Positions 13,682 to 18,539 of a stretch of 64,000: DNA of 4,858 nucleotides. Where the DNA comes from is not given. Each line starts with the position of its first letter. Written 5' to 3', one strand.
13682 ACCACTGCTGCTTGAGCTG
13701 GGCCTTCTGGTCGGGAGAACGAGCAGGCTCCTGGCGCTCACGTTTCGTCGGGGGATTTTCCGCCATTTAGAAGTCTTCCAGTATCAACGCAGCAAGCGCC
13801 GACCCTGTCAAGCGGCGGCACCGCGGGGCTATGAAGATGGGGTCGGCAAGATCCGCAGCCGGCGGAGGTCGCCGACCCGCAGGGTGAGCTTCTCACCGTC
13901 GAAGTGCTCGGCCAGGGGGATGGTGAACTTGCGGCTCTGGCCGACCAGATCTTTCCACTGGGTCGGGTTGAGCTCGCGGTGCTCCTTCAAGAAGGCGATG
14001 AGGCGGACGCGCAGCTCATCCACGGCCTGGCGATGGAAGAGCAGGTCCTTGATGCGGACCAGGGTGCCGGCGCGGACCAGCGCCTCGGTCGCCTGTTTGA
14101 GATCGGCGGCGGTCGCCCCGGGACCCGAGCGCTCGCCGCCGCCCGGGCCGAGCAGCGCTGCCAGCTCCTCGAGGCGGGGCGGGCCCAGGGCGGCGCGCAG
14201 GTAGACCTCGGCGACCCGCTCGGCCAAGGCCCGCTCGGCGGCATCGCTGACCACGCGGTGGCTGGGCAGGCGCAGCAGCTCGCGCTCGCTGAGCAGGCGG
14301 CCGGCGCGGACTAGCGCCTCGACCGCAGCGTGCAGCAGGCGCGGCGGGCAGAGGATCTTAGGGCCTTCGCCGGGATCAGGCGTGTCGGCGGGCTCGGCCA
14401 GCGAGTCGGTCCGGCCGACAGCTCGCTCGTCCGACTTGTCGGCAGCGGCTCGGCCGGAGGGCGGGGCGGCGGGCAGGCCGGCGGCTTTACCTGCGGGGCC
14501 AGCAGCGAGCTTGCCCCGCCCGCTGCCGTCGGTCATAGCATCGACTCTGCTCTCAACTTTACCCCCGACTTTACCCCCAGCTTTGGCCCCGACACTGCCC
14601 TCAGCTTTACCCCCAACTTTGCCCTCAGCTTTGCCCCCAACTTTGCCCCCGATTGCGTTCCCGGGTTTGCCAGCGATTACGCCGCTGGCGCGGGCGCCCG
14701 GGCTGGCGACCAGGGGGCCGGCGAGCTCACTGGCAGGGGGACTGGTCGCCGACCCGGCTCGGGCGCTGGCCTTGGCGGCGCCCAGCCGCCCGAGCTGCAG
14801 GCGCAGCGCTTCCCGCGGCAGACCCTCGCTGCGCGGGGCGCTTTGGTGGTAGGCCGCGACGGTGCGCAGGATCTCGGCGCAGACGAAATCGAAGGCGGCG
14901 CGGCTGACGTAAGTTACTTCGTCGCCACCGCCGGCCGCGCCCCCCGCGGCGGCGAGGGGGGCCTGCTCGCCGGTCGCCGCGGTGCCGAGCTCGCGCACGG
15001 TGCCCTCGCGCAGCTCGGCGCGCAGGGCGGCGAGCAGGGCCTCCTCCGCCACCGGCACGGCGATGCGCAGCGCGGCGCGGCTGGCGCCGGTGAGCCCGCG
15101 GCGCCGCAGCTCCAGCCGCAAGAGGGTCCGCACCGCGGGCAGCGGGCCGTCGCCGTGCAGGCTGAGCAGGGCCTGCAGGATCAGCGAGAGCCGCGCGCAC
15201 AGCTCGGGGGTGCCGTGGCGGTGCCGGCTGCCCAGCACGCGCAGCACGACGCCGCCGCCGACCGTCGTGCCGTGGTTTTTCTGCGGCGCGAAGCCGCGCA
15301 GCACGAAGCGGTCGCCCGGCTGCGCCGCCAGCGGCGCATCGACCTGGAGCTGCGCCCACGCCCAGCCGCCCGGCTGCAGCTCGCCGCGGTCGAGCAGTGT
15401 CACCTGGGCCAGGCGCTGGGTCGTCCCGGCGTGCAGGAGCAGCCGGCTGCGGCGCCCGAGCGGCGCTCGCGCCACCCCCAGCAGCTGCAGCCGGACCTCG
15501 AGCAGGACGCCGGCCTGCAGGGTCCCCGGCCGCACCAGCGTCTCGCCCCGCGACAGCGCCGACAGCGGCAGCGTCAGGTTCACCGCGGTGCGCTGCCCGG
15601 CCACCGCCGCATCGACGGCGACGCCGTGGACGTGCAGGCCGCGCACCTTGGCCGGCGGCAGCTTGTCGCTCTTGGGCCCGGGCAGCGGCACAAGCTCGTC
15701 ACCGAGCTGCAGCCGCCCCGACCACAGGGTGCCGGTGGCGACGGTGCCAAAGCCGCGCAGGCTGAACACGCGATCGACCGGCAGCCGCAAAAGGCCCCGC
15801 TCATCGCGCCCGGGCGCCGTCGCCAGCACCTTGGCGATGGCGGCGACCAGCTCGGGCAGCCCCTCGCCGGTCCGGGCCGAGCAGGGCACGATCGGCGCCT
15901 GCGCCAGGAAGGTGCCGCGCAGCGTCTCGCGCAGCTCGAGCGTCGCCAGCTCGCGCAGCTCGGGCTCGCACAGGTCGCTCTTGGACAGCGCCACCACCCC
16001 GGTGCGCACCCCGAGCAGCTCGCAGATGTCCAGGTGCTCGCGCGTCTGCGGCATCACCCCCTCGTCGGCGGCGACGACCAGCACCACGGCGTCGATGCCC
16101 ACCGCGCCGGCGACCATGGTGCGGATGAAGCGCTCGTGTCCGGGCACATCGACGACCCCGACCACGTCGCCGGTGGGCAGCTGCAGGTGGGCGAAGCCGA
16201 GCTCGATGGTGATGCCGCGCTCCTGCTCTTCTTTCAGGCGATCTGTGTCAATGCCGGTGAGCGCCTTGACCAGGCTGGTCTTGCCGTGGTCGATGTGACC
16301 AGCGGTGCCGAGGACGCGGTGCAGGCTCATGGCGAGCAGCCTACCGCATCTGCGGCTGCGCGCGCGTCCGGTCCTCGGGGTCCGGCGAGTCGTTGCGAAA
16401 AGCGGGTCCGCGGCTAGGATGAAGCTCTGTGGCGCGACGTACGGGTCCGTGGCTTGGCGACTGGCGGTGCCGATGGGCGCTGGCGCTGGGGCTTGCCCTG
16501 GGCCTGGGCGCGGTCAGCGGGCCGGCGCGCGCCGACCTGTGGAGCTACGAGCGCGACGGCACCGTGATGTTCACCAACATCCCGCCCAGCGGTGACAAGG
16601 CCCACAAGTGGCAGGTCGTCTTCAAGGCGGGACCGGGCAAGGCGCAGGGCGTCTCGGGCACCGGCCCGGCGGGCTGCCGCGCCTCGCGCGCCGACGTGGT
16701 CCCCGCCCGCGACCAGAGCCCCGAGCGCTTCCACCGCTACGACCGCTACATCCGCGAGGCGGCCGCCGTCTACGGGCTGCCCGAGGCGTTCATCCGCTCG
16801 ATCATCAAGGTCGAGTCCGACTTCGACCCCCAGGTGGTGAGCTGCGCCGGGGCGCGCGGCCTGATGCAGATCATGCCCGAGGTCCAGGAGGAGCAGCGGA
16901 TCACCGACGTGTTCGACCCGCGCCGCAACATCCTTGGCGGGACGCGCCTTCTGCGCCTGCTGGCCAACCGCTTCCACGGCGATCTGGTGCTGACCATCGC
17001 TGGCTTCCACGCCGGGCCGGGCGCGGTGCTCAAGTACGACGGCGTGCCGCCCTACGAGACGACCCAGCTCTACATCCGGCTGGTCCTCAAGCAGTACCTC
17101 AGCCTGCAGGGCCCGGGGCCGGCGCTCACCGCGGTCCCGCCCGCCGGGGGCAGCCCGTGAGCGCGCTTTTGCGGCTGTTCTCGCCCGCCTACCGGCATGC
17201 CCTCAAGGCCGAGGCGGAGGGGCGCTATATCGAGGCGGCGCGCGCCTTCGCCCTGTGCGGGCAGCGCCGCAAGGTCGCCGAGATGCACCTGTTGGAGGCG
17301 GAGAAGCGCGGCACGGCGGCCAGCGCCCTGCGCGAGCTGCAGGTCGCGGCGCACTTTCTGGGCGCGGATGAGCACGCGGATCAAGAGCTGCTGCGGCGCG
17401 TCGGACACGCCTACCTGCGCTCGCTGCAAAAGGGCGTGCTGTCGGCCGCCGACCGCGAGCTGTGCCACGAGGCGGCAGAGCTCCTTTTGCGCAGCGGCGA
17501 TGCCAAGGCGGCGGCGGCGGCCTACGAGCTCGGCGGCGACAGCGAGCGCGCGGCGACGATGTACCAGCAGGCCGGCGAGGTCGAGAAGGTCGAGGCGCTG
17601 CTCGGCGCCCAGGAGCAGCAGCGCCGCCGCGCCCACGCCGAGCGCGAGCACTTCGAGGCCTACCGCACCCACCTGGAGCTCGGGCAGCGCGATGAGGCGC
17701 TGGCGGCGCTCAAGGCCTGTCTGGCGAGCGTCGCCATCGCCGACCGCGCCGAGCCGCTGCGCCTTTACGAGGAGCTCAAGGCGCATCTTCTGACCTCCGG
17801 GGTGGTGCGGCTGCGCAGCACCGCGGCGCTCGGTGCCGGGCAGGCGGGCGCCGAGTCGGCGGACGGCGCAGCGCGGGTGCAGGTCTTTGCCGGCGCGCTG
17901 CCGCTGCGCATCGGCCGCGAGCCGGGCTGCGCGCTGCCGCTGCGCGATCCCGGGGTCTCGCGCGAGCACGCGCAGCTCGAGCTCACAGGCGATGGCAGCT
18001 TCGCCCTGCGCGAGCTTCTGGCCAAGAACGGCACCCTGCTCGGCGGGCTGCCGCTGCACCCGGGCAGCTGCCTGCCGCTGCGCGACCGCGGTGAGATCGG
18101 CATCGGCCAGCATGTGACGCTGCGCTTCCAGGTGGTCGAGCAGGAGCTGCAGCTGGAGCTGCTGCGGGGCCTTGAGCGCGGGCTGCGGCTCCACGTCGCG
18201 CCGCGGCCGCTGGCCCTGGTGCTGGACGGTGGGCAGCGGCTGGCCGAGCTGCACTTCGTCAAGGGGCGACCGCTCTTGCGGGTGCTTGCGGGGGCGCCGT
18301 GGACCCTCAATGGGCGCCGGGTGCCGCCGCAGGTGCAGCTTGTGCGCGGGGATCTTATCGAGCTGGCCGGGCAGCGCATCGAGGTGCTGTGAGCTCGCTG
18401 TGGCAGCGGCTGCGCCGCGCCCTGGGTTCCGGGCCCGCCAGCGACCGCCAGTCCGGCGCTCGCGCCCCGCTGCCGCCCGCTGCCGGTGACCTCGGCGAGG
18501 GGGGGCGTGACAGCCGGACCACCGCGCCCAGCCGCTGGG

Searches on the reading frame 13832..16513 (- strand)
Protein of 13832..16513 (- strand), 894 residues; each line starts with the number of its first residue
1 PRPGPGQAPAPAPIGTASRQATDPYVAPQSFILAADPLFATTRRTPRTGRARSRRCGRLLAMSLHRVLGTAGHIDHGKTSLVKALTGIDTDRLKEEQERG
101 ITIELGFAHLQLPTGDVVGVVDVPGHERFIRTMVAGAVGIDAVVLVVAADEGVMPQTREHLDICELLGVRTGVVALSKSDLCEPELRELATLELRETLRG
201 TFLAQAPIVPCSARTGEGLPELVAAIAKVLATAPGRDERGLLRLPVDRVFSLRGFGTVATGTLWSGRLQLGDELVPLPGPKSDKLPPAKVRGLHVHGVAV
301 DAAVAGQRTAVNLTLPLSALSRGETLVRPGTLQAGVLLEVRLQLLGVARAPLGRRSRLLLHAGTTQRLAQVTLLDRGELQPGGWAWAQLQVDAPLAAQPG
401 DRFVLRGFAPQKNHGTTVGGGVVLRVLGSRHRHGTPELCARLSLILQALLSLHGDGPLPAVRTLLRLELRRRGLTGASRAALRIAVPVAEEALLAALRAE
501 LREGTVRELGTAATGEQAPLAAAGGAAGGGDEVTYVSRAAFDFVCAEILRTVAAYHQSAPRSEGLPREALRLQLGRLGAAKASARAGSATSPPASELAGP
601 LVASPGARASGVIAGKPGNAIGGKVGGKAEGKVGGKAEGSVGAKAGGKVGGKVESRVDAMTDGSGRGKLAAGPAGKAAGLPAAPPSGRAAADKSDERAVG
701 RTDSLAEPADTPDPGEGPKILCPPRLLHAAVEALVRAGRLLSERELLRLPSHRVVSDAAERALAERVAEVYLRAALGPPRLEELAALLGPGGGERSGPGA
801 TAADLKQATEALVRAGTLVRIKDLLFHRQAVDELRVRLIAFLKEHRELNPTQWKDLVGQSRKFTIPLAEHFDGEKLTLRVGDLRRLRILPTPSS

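Call 43: search_protein_families(library=pfam, proteins=[window:13832-16513:-], max_evalue=0.0001)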
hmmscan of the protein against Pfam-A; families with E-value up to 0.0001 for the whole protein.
window:13832-16513:- (894 aa): 5 families
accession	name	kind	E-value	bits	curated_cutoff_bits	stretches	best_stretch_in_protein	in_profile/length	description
PF00009.33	GTP_EFTU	-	7.8e-35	120.6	26.5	1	65-230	3-186/188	Elongation factor Tu GTP binding domain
PF09107.17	SelB-wing_3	-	2.3e-14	53.1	23.2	1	841-886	2-47/47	Elongation factor SelB, winged helix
PF25461.1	Beta-barrel_SelB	-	7.5e-10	39.4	27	1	347-426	9-76/80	Selenocysteine-specific elongation factor, beta-barrel domain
PF03144.31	GTP_EFTU_D2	-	6.9e-08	33.2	30.3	1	256-326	1-72/73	Elongation factor Tu domain 2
PF09106.17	SelB-wing_2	-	2.2e-06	28.1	22.3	0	550-576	2-28/57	Elongation factor SelB, winged helix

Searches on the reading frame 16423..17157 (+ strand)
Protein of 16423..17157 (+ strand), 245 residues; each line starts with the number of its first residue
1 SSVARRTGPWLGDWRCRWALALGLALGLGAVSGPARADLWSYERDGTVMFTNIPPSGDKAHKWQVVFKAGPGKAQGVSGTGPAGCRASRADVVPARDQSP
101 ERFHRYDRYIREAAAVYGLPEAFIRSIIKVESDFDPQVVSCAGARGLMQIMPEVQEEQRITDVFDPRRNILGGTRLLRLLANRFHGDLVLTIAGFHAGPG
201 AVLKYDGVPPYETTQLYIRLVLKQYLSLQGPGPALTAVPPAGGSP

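Call 43: search_protein_families(library=pfam, proteins=[window:16423-17157:+], max_evalue=0.0001)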
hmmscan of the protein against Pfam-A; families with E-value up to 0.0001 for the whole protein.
window:16423-17157:+ (245 aa): 1 family
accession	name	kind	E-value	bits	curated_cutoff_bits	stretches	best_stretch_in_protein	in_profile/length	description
PF01464.25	SLT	-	2.4e-21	75.9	21.3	1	109-205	2-104/117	Transglycosylase SLT domain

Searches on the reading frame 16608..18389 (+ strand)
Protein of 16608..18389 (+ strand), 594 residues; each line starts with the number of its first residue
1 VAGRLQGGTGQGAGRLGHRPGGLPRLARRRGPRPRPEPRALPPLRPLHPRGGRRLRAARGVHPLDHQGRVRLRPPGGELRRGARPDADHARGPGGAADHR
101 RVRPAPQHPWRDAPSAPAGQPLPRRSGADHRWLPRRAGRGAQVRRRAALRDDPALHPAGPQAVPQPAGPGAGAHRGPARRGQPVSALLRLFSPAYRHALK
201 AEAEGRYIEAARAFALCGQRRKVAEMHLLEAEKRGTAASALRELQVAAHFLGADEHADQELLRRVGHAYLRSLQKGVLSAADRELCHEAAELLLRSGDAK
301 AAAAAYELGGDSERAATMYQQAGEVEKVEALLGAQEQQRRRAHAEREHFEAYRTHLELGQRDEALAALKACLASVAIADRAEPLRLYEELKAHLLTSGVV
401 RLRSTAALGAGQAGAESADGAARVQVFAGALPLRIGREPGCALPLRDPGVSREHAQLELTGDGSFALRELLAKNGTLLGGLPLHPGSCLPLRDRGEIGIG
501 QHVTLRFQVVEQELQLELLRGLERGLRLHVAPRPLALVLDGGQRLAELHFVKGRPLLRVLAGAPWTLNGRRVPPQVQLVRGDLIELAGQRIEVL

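Call 83: search_protein_families(library=pfam, proteins=[window:16608-18389:+], max_evalue=0.001)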
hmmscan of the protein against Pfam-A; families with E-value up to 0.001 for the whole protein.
window:16608-18389:+ (594 aa): 2 families
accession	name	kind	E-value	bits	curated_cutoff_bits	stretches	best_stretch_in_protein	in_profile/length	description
PF00498.31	FHA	-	1e-13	51.9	20.7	1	434-500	2-67/67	FHA domain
PF16697.10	Yop-YscD_cpl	-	6.3e-08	33.2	33.2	1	433-499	19-85/94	Inner membrane component of T3SS, cytoplasmic domain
